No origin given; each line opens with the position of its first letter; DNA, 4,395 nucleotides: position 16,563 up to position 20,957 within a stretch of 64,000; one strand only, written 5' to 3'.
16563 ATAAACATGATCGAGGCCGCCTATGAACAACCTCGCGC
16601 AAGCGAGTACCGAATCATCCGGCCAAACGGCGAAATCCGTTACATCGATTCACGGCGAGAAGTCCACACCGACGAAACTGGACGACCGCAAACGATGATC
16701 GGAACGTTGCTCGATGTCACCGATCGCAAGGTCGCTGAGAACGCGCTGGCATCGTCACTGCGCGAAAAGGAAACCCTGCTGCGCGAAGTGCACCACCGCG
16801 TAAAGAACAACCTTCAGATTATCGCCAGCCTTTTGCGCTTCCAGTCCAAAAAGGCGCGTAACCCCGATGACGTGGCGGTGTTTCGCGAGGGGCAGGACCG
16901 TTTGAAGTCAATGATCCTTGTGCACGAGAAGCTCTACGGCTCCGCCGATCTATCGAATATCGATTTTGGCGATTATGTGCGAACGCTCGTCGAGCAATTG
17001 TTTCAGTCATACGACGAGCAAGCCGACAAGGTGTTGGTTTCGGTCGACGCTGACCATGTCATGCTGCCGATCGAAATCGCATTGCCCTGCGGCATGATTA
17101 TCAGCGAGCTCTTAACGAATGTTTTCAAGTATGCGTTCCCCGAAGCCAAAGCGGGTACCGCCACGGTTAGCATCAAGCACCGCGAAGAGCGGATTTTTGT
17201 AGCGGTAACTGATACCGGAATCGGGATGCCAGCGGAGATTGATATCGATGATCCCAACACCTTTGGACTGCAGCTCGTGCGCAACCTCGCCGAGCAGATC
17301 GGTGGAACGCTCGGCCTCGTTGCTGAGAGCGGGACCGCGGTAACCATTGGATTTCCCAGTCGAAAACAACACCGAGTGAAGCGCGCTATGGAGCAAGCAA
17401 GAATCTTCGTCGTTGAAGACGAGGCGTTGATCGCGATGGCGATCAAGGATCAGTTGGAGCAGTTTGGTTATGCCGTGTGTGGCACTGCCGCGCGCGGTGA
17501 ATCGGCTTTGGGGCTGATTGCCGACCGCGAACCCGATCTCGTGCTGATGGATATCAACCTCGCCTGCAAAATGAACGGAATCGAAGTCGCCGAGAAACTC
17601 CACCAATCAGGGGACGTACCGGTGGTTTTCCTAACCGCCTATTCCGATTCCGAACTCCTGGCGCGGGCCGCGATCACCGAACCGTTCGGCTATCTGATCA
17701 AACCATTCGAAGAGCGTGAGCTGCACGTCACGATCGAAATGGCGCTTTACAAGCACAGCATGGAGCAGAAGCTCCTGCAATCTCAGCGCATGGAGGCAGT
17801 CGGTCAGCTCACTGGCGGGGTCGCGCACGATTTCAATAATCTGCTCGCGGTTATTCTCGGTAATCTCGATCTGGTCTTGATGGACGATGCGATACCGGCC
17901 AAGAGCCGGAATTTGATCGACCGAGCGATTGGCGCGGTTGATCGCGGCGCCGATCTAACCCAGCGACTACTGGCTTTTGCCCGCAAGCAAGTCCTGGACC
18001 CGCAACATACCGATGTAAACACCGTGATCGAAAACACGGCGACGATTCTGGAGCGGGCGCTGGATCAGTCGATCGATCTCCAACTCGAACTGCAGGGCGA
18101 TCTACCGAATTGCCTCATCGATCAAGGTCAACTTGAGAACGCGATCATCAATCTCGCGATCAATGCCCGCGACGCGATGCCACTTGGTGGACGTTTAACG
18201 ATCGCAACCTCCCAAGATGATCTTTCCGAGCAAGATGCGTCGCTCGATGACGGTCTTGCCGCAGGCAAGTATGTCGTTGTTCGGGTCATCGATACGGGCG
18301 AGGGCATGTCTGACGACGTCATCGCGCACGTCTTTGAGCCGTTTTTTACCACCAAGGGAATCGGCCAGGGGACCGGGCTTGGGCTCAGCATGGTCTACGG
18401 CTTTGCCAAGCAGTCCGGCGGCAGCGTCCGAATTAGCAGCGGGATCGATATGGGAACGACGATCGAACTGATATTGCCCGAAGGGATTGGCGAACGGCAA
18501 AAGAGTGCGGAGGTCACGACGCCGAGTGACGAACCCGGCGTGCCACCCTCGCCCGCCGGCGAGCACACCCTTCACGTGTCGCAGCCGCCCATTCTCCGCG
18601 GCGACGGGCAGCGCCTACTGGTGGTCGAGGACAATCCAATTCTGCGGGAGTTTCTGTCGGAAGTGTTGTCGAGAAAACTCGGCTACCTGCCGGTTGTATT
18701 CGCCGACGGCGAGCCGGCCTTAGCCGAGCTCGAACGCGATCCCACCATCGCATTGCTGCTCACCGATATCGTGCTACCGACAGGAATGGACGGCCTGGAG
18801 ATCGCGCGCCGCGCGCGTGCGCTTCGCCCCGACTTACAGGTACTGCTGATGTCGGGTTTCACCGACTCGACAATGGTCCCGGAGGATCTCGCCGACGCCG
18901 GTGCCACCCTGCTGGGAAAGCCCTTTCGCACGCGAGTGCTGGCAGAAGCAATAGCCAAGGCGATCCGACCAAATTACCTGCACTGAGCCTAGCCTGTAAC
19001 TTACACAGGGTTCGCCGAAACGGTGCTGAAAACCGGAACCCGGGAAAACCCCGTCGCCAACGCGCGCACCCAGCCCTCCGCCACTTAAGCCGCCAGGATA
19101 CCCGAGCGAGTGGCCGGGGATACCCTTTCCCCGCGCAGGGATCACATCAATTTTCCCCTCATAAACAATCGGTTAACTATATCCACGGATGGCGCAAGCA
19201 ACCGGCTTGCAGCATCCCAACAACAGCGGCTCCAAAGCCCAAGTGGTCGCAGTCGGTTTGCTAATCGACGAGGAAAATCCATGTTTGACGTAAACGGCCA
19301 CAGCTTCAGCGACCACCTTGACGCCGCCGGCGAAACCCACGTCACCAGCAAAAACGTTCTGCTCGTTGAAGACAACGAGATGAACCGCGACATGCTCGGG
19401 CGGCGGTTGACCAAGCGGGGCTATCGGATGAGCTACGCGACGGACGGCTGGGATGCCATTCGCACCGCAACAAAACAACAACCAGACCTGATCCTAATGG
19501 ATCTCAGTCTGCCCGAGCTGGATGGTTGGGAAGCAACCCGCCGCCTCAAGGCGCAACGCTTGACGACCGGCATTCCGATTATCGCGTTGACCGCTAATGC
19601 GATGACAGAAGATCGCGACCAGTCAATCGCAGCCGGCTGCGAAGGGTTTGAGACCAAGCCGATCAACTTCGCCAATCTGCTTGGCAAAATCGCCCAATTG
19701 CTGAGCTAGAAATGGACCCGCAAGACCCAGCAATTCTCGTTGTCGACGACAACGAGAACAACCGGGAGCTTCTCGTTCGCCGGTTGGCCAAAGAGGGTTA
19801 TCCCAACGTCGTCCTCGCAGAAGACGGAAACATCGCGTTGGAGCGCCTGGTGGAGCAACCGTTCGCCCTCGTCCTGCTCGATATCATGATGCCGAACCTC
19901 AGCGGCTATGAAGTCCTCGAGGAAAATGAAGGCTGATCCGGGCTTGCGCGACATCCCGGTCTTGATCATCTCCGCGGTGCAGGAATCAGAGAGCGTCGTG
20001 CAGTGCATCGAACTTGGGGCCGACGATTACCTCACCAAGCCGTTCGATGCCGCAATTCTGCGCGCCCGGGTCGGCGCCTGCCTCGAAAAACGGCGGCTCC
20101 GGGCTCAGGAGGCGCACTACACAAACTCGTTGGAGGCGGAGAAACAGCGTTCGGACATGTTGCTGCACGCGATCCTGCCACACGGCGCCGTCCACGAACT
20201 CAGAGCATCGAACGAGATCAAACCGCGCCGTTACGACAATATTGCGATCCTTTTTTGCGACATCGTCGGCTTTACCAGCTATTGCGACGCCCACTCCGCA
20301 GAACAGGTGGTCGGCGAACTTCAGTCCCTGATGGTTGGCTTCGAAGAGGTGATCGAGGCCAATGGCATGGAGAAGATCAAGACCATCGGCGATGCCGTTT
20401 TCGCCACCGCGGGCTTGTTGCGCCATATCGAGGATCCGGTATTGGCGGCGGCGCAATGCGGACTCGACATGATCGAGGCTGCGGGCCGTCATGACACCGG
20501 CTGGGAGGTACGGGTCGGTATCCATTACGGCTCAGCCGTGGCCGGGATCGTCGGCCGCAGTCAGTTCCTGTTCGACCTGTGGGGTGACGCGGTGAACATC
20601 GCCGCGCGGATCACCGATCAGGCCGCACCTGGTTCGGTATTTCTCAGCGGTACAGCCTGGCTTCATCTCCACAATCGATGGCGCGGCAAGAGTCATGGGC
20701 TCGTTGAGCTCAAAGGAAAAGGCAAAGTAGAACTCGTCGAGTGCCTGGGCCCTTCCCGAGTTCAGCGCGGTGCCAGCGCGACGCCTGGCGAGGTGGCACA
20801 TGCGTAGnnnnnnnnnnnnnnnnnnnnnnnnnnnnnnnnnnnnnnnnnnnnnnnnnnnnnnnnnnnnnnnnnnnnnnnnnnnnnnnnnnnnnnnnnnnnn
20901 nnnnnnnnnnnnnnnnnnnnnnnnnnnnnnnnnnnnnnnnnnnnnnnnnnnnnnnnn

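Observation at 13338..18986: Triple-hit giant sensor gene with two kinase cores: nonsense codon, frameshift and IS5 insertion, with an IS-internal ATG fused in frame to the remainder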

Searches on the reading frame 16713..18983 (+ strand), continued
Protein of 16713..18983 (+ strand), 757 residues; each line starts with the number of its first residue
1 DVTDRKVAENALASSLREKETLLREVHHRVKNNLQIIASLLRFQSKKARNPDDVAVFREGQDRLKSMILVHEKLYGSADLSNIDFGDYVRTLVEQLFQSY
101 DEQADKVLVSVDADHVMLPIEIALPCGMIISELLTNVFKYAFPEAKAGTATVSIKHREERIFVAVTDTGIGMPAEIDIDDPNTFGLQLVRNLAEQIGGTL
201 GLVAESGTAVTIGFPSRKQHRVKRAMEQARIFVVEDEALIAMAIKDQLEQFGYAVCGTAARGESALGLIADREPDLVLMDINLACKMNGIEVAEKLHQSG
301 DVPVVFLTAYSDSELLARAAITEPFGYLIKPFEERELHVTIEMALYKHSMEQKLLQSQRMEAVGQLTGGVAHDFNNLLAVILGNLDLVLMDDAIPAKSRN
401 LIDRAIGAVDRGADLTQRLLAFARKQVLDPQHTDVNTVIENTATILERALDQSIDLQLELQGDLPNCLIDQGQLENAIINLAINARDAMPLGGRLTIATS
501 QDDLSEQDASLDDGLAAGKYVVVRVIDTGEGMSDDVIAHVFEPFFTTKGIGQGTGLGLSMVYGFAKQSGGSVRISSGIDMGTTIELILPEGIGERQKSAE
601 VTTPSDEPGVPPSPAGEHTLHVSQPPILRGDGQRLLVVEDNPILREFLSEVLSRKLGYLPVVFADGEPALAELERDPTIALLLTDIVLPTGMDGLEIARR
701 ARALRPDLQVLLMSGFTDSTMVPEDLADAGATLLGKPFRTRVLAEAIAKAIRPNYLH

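Call 51: search_solved_structures(query=window:16731-18983:+, max_evalue=1e-8)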
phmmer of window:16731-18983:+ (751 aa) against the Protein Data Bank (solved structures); distinct sequences matched with E-value up to 1e-8: 70 (the best 60 are shown).
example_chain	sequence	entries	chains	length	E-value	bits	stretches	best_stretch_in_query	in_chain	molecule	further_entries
5idj_A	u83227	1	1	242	4e-45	157.5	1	349-583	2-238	Histidine kinase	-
5idm_A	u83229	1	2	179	2.6e-26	95.3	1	428-583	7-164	Cell cycle histidine kinase CckA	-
3d36_A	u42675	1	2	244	2.4e-24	88.9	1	348-585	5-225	Sporulation kinase B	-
3cg0_A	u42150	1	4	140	1.1e-22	83.3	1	224-346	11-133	Response regulator receiver modulated diguanylate cyclase with PAS/PAC sensor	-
8vc9_A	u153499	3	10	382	1.9e-22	82.6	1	325-571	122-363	Leptospira virulence regulator B (LvrB) | histidine kinase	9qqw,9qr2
9jfj_A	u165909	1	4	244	1.8e-20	76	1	344-588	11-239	Sensor histidine kinase ZraS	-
4r39_A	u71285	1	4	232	7.6e-20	74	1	12-214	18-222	Blue-light-activated histidine kinase 2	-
9xzo_A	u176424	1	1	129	1.1e-19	73.5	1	223-342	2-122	De novo protein M1X0B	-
4r3a_A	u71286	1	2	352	2.7e-19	72.1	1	12-214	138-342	Blue-light-activated histidine kinase 2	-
2n9u_A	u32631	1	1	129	8.2e-19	70.6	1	219-341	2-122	Response regulator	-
4gcz_A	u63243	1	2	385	3.8e-18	68.4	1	343-584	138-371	Blue-light photoreceptor, Sensor protein fixL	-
6wsh_A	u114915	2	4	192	4.5e-18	68.1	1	223-351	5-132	Response regulator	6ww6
1s8n_A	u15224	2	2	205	4.6e-18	68.1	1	222-341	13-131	putative antiterminator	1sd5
8a3u_A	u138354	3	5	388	5.7e-18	67.8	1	343-584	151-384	Putative Sensory box protein,Sensor protein FixL | Putative Sensory box protein,Putative Sensory box protein,Sensor protein FixL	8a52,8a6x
8a7f_A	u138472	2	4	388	5.7e-18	67.8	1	343-584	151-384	Putative Sensory box protein,Sensor protein FixL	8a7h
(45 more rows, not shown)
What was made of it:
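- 16785..17300 (+): First transmitter: HisKA_2 (H-box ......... at 16785-16811) plus the ATP-binding domain (N-box 17106-17138, DTGIGMP 17211-17231). The closest solved structure is EL346, 4r39/4r3a, E about 1e-19 (call 51).
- Closest known: HWE/HisKA_2 kinases. Same: The first core matches EL346 over residues 12-214 of the dual-core segment (E about 1e-19, call 51).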

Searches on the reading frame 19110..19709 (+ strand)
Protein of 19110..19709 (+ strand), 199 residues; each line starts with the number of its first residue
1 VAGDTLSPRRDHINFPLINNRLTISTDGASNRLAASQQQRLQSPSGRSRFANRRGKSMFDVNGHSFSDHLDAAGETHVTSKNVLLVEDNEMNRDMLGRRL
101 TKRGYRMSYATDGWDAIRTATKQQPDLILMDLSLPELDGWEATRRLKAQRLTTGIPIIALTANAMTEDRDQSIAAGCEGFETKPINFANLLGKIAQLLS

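Call 5: search_protein_families(library=pfam, proteins=[window:19110-19709:+], max_evalue=0.01)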
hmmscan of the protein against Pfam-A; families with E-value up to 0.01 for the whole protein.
window:19110-19709:+ (199 aa): 2 families
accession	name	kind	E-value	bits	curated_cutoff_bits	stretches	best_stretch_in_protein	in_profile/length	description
PF00072.30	Response_reg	-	2.2e-24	86.2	30.2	1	83-194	1-110/111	Response regulator receiver domain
PF23198.2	PDE8A_N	-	0.0032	17.8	29.6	1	83-183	12-114/147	PDE8A-like, N-terminal domain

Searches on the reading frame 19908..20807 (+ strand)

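Call 5: search_protein_families(library=pfam, proteins=[window:19908-20807:+], max_evalue=0.01)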
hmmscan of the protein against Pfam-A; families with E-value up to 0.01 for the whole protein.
window:19908-20807:+ (299 aa): 2 families
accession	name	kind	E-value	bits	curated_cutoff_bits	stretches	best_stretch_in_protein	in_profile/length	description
PF00211.25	Guanylate_cyc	-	9.9e-40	136.5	21.9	1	105-275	2-177/183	Adenylate and Guanylate cyclase catalytic domain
PF00072.30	Response_reg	-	5.2e-08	33.5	30.2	1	5-55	62-110/111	Response regulator receiver domain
